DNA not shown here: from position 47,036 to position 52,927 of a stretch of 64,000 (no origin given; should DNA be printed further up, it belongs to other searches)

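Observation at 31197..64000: Two paralogous surface-protein cassettes: giant multi-lectin/BNR protein, SLH-anchored proteins and small secreted lectin-like proteins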

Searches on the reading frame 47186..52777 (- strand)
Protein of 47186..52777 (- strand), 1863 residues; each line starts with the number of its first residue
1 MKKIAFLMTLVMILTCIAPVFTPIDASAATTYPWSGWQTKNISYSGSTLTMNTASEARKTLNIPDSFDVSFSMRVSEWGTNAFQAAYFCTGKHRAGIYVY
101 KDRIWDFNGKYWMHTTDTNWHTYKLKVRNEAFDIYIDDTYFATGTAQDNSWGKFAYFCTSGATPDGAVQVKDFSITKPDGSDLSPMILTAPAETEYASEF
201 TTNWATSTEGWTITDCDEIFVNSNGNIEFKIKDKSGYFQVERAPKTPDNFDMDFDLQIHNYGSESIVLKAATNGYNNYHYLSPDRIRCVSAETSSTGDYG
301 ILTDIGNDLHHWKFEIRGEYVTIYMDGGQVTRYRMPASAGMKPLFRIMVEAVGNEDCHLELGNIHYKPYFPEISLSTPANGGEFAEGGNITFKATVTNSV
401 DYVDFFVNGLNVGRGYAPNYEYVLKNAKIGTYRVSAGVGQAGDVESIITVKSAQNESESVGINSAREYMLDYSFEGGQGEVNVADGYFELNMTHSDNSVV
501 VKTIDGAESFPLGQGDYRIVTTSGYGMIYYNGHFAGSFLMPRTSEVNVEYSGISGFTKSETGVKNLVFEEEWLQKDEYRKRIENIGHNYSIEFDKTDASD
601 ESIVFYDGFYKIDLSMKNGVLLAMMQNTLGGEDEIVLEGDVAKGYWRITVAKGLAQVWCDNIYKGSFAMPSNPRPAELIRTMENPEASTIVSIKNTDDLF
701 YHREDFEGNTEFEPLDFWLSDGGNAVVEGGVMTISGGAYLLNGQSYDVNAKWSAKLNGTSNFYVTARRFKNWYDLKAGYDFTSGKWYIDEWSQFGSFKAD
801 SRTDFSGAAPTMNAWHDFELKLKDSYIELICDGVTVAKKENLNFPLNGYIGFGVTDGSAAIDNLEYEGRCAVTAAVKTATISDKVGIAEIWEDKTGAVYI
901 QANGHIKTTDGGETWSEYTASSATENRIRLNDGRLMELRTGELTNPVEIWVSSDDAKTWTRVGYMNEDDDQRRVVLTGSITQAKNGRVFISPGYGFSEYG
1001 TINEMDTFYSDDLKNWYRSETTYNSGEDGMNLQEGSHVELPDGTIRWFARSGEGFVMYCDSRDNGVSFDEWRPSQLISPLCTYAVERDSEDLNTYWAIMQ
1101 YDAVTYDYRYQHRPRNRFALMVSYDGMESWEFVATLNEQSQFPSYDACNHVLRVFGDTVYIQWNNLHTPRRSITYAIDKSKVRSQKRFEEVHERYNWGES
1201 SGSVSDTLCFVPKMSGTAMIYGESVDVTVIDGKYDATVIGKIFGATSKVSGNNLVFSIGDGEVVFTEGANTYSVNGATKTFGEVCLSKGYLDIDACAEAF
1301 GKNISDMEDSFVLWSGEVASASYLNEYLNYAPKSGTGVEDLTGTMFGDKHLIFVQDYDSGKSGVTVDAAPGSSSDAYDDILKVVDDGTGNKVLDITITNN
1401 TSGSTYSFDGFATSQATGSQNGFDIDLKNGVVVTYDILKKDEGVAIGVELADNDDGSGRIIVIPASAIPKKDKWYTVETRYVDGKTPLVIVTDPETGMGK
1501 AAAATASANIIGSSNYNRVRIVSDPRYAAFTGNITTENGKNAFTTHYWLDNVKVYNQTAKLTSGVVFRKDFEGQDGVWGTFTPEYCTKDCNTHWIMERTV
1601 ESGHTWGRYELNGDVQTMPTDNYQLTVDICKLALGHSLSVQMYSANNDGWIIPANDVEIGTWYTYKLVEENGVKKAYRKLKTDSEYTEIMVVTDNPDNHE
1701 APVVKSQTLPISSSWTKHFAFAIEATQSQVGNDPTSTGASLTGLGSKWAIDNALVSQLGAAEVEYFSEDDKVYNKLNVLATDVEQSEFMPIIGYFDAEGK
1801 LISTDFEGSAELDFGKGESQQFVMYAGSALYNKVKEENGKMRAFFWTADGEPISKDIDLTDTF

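Call 6: search_protein_families(library=pfam, proteins=[window:47186-52777:-], max_evalue=0.01)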
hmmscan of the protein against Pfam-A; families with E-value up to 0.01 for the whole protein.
window:47186-52777:- (1863 aa): 3 families
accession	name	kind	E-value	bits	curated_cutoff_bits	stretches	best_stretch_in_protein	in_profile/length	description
PF17957.7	Big_7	-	1.1e-08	36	24.1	1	371-436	1-70/70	Bacterial Ig domain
PF13088.12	BNR_2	-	1.8e-07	31.3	31.4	1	951-1140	86-258/277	BNR repeat-like domain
PF21708.4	Glyco_hydro_59_C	-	0.0011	19.5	27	0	811-862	116-168/175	Galactocerebrosidase, C-terminal lectin domain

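Call 9: search_protein_families(library=ncbifam, proteins=[window:47186-52777:-], max_evalue=0.01)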
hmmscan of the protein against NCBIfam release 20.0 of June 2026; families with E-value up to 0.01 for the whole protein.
window:47186-52777:- (1863 aa): 0 families

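Call 11: search_solved_structures(query=window:47186-52777:-, max_evalue=0.1)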
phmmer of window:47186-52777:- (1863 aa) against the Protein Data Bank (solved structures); distinct sequences matched with E-value up to 0.1: 1.
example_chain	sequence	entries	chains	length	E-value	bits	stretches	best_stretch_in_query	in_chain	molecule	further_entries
9kvu_A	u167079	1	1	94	1.2e-05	25.9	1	371-454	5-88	bacterial immunoglobulin domain B1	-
